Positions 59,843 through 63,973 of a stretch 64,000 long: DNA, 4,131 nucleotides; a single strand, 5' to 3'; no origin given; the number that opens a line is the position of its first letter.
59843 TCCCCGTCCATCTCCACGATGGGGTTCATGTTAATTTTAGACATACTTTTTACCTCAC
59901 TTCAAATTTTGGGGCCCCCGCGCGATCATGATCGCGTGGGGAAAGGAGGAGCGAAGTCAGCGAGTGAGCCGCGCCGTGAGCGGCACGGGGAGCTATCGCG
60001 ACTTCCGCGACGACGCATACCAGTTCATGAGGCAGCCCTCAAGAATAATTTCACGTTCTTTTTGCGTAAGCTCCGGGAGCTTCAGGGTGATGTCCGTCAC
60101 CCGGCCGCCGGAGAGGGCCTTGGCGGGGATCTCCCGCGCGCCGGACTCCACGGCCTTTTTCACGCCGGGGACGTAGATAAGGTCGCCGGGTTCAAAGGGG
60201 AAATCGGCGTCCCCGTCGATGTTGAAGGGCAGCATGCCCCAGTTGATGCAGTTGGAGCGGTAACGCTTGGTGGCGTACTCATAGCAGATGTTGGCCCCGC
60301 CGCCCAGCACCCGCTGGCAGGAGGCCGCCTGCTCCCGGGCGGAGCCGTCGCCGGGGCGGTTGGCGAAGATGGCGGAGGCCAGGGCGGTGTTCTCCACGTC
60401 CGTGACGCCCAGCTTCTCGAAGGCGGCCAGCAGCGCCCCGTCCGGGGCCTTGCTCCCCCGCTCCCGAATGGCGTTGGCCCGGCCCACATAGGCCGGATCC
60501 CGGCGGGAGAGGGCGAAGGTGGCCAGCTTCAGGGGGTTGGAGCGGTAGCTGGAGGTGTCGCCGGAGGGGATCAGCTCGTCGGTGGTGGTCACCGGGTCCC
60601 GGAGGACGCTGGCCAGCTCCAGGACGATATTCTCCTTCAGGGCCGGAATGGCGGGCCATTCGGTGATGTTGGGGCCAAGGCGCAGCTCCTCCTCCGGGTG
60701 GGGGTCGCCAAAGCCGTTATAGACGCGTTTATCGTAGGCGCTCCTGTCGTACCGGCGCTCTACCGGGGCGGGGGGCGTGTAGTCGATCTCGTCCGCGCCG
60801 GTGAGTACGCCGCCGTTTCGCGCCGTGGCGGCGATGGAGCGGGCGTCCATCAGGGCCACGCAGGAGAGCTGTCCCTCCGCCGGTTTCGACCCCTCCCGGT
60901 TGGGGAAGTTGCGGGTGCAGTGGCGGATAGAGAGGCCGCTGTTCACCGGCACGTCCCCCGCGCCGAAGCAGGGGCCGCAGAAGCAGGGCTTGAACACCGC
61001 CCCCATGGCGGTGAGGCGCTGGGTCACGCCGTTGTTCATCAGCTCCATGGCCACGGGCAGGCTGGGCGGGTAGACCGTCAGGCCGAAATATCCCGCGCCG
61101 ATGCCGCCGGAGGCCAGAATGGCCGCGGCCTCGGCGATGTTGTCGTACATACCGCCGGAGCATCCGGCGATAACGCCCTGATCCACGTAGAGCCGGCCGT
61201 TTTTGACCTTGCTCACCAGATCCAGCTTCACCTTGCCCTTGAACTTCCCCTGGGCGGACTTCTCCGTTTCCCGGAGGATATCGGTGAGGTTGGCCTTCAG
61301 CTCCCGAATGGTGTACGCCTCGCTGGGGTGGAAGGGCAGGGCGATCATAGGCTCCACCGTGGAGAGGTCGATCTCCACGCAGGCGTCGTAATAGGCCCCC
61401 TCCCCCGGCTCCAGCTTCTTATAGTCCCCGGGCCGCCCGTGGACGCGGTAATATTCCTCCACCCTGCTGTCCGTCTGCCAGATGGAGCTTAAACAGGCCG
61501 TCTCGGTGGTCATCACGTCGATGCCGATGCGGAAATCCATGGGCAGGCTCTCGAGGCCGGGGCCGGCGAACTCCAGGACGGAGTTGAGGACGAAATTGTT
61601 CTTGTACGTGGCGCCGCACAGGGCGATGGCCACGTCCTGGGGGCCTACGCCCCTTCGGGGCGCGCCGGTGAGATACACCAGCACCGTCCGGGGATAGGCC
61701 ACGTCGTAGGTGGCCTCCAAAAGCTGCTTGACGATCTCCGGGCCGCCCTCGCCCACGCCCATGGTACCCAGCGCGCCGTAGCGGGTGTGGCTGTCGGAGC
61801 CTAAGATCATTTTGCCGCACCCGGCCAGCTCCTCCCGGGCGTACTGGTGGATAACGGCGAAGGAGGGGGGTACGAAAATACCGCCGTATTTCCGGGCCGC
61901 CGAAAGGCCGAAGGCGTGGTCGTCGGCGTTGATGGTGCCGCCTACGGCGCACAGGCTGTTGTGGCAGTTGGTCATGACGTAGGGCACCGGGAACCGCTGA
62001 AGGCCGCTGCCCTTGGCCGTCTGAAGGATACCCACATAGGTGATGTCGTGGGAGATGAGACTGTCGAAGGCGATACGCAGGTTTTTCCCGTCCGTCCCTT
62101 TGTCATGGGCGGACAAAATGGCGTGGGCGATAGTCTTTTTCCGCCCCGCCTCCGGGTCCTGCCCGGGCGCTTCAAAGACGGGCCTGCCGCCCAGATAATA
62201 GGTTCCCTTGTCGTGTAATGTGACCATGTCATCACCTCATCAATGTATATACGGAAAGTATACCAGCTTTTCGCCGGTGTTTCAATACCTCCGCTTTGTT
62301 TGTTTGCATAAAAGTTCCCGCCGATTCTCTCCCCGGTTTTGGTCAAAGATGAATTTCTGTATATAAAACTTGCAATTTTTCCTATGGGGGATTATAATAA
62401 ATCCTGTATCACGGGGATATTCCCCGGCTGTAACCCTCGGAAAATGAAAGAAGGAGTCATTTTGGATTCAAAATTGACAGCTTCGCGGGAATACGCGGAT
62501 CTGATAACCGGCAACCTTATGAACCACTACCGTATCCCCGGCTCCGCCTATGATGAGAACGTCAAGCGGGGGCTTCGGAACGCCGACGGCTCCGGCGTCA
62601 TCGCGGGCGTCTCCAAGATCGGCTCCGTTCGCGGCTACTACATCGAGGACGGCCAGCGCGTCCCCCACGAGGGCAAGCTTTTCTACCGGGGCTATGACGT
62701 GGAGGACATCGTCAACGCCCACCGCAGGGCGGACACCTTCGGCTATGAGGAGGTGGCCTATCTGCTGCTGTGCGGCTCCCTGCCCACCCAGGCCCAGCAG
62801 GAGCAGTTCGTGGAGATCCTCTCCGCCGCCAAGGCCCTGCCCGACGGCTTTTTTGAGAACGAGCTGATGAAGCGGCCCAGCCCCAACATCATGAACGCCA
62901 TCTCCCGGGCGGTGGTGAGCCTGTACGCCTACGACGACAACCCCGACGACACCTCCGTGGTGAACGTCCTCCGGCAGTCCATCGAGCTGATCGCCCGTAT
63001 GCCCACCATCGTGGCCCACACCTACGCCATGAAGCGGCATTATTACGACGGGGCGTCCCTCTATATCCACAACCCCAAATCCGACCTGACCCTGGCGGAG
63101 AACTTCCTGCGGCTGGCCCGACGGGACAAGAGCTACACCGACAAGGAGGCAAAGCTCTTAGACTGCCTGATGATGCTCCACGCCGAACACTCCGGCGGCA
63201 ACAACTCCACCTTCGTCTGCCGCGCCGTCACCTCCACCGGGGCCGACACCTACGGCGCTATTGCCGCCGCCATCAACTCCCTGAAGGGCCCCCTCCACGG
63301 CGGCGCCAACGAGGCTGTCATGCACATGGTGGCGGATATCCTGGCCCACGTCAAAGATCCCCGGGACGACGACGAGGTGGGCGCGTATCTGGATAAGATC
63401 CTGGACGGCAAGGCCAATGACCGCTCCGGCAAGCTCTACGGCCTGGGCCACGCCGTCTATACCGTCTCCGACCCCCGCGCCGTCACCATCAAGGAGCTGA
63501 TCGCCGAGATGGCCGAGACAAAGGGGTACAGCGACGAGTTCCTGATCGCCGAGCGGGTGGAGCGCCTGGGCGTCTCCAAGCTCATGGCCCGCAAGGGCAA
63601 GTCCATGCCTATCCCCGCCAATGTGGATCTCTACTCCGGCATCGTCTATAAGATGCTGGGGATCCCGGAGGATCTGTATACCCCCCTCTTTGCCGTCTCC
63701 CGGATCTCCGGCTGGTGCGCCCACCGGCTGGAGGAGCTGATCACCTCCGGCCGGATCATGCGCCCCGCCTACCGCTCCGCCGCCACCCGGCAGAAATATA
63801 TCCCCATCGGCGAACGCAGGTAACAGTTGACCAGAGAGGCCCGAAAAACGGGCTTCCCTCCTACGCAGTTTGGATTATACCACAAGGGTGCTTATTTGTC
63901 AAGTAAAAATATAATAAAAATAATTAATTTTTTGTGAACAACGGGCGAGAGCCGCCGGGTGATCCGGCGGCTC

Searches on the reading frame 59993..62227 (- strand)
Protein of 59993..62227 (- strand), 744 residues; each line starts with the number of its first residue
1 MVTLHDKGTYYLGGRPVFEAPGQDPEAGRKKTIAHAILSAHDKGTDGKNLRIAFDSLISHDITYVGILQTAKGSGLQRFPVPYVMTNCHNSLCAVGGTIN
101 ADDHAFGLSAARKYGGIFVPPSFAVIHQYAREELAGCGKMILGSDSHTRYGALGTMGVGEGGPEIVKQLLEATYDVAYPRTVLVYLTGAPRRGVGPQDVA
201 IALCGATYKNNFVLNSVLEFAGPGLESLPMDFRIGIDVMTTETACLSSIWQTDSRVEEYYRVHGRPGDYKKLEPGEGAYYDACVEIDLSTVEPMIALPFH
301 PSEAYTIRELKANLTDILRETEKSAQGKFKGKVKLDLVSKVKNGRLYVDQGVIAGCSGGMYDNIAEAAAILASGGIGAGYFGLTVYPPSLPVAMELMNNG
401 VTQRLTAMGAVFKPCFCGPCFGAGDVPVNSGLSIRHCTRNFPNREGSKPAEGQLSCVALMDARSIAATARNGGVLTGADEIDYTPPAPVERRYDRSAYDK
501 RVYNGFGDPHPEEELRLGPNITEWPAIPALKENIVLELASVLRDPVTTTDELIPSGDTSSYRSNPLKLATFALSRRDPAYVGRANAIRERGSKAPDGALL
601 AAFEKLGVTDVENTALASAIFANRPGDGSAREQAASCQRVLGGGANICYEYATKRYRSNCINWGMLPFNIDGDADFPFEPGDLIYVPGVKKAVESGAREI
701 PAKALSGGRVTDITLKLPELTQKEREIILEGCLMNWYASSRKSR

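Call 10: search_protein_families(library=pfam, proteins=[window:59993-62227:-])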
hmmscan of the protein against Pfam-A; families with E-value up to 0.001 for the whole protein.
window:59993-62227:- (744 aa): 2 families
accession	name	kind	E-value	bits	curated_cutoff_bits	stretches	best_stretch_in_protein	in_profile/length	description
PF00330.25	Aconitase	-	6.3e-82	276.4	28.7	1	37-466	3-462/463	Aconitase family (aconitate hydratase)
PF00694.25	Aconitase_C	-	0.00028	21.7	22.8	1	626-670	85-128/131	Aconitase C-terminal domain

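Call 48: find_encoding_contigs(protein=window:59993-62227:-, flank=10000, max_places=6)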
Protein window:59993-62227:- (744 aa): 3 contigs read that carry it; 3 places shown.
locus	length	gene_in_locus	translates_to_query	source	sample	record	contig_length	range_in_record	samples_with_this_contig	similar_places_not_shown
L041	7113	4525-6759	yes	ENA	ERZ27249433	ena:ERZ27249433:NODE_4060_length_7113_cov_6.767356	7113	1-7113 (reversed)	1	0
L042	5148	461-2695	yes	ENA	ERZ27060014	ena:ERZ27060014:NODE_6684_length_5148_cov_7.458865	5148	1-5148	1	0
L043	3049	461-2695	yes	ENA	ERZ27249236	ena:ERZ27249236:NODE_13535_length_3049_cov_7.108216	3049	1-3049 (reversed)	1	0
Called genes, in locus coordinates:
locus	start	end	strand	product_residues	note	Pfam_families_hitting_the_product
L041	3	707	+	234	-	?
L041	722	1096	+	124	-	PF01042:Ribonuc_L-PSP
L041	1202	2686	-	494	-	PF00370:FGGY_N, PF02782:FGGY_C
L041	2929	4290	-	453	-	PF00285:Citrate_synt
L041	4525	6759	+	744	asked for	PF00330:Aconitase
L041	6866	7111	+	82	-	?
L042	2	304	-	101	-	?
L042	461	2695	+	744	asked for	PF00330:Aconitase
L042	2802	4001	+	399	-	PF00180:Iso_dh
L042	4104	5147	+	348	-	?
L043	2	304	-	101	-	?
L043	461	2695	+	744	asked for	PF00330:Aconitase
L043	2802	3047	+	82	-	?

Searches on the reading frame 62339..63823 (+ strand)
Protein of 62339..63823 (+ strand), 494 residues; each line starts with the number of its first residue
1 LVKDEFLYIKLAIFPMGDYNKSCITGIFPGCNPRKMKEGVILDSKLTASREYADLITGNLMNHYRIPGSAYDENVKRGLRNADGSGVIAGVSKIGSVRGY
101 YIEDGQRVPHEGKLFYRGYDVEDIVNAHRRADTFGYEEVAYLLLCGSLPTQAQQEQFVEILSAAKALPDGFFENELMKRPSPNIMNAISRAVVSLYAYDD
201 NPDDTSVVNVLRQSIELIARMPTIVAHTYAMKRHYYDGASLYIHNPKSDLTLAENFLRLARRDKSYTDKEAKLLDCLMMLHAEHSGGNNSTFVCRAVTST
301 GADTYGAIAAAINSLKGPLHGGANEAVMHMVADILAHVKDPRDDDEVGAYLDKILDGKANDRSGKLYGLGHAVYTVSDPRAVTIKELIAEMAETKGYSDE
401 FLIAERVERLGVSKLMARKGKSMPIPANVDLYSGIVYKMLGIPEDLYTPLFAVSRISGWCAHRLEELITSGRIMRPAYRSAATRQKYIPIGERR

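Call 10: search_protein_families(library=pfam, proteins=[window:62339-63823:+])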
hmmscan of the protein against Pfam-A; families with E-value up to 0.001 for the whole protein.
window:62339-63823:+ (494 aa): 1 family
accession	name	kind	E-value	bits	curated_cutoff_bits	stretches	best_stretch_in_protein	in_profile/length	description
PF00285.26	Citrate_synt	-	9.1e-110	367.5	27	1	85-477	3-357/357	Citrate synthase, C-terminal domain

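Call 12: find_encoding_contigs(protein=window:62339-63823:+, flank=10000, max_places=10)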
Protein window:62339-63823:+ (494 aa): no gene with exactly this product is on record in the collection.

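Call 16: find_encoding_contigs(protein=window:62444-63823:+, flank=10000, max_places=10)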
Protein window:62444-63823:+ (459 aa): no gene with exactly this product is on record in the collection.

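Call 69: find_homologous_proteins(query=window:62465-63823:+, max_evalue=1e-150)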
Query window:62465-63823:+ (452 aa): 1600 proteins with E <= 1e-150 among 8000 candidates; the best 120 are listed.
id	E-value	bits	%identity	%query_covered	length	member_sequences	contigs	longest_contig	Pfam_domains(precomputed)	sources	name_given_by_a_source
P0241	1.2e-294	995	97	100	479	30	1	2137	PF00285.27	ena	-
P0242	2.0e-268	908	89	100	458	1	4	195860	PF00285.27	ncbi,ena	-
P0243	2.3e-268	908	88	100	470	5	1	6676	PF00285.27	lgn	-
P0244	2.4e-268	908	89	100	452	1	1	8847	PF00285.27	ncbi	-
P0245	5.7e-265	897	87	100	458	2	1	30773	PF00285.27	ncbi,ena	-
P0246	8.6e-263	890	87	100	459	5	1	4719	PF00285.27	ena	-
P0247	2.2e-260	882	86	100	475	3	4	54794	PF00285.27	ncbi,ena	-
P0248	2.5e-259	878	86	100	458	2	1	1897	PF00285.27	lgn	-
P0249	7.6e-258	873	85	100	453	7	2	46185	PF00285.27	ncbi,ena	-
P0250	7.3e-256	867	86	100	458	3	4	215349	PF00285.27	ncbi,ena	-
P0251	1.9e-214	730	74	93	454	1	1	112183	PF00285.27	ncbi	ncbi:MAG: citrate synthase [Oscillospiraceae bacterium]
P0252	1.6e-209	714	70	99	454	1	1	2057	PF00285.27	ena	-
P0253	1.0e-208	712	70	99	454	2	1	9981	PF00285.27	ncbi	-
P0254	3.6e-208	710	70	99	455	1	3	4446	PF00285.27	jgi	jgi:citrate synthase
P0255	2.0e-205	701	69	98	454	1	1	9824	PF00285.27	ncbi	-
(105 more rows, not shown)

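Call 70: find_encoding_contigs(protein=P0242, flank=10000, max_places=2)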
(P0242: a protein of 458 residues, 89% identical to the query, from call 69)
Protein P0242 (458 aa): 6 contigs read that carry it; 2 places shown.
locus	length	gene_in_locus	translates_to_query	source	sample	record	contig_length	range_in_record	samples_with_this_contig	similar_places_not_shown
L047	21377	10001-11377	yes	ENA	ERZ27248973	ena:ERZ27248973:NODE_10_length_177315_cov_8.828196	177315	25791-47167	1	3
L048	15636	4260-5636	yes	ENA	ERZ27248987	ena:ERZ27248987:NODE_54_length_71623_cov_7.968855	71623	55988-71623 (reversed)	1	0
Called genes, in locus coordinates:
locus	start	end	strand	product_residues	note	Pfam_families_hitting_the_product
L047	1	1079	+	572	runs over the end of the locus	PF01432:Peptidase_M3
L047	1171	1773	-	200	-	PF13240:Zn_Ribbon_1 (weak)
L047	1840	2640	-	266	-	-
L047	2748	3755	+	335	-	PF08486:SpoIID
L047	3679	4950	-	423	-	PF01467:CTP_transf_like (weak), PF05636:HIGH_NTase1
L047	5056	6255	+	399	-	PF00871:Acetate_kinase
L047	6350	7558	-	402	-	PF00180:Iso_dh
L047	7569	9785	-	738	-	PF00330:Aconitase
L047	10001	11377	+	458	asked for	PF00285:Citrate_synt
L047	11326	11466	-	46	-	-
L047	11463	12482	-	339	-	PF13306:LRR_5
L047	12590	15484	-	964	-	PF00675:Peptidase_M16 (faint), PF05193:Peptidase_M16_C, PF08367:M16C_assoc, PF22516:PreP_C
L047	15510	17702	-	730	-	PF13439:Glyco_transf_4, PF13477:Glyco_trans_4_2, PF13579:Glyco_trans_4_4, PF00534:Glycos_transf_1 (weak), PF13692:Glyco_trans_1_4, PF04230:PS_pyruv_trans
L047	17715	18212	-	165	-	PF14221:DUF4330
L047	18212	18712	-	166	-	PF14221:DUF4330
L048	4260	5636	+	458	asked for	PF00285:Citrate_synt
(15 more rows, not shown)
